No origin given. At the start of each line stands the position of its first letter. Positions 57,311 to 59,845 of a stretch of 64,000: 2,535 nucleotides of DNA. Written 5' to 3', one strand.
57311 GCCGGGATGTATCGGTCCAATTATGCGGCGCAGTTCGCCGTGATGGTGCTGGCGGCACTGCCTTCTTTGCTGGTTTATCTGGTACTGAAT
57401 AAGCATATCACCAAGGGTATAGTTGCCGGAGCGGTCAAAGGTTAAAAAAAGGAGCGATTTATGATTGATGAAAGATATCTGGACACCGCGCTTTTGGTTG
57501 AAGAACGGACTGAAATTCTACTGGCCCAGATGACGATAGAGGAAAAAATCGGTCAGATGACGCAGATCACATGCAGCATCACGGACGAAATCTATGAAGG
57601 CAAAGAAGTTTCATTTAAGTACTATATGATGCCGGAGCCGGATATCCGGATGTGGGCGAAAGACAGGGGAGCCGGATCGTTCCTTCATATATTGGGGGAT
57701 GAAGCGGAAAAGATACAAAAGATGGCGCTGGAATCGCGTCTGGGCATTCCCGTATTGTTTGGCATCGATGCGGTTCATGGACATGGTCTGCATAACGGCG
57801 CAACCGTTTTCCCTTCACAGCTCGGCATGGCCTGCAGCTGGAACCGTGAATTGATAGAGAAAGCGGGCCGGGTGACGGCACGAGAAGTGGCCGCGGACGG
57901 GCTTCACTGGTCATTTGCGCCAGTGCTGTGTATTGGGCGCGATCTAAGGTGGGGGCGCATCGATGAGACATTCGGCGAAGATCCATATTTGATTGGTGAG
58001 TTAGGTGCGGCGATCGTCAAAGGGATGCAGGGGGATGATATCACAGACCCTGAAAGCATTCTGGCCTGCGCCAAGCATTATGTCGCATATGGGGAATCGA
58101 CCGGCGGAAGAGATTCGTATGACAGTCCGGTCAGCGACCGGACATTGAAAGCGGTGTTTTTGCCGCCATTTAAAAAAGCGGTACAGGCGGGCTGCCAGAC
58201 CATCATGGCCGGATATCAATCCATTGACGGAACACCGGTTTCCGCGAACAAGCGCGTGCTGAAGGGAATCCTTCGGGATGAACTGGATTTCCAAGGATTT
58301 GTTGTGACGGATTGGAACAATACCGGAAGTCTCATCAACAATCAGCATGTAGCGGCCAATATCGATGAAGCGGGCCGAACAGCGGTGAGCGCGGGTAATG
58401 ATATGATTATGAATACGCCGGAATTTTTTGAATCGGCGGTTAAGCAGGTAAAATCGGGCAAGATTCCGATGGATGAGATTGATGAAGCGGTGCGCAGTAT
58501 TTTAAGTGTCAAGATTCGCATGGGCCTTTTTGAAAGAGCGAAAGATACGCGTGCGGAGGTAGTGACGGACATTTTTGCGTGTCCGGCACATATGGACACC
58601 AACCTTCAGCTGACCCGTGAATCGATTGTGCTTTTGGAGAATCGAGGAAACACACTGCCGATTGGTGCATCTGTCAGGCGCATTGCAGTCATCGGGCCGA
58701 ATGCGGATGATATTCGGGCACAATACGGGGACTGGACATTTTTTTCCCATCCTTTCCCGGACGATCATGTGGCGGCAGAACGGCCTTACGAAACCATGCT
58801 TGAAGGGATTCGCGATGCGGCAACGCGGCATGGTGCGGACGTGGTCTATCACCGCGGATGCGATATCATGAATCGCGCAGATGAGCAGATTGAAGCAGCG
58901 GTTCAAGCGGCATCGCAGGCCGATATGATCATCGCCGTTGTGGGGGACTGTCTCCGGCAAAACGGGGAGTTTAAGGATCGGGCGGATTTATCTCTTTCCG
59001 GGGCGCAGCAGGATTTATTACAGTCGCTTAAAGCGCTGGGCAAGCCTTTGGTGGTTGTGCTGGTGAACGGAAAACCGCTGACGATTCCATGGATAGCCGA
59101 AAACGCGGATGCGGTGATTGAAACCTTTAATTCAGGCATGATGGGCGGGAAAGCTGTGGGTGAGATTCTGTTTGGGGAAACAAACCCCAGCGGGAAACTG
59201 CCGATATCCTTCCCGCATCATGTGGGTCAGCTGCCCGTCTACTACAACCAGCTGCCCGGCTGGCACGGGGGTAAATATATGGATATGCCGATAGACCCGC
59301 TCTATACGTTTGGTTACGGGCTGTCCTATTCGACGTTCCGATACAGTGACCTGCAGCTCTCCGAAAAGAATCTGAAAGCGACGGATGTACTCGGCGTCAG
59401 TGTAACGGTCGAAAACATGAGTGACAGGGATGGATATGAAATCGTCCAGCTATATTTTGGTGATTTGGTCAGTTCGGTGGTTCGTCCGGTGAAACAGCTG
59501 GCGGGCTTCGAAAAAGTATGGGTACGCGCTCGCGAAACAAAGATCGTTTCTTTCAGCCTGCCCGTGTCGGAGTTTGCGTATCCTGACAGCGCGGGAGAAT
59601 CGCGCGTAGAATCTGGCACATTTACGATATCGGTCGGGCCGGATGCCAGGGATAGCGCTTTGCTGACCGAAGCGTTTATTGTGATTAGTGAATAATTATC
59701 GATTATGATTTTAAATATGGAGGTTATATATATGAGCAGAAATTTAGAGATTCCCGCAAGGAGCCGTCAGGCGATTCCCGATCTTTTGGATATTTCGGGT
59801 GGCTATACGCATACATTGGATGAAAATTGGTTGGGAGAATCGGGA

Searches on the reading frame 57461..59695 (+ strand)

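Call 46: search_protein_families(library=pfam, proteins=[window:57461-59695:+], max_evalue=0.0001)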
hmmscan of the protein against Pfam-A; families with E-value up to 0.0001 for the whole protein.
window:57461-59695:+ (744 aa): 3 families
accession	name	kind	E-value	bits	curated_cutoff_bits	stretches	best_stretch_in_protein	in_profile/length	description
PF00933.27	Glyco_hydro_3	-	3.3e-71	240.8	27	1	25-350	1-316/316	Glycosyl hydrolase family 3 N terminal domain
PF01915.27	Glyco_hydro_3_C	-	4.8e-52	177.3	31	1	389-623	1-200/200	Glycosyl hydrolase family 3 C-terminal domain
PF14310.12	Fn3-like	-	1.4e-20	73.6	25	1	660-728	1-70/71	Fibronectin type III-like domain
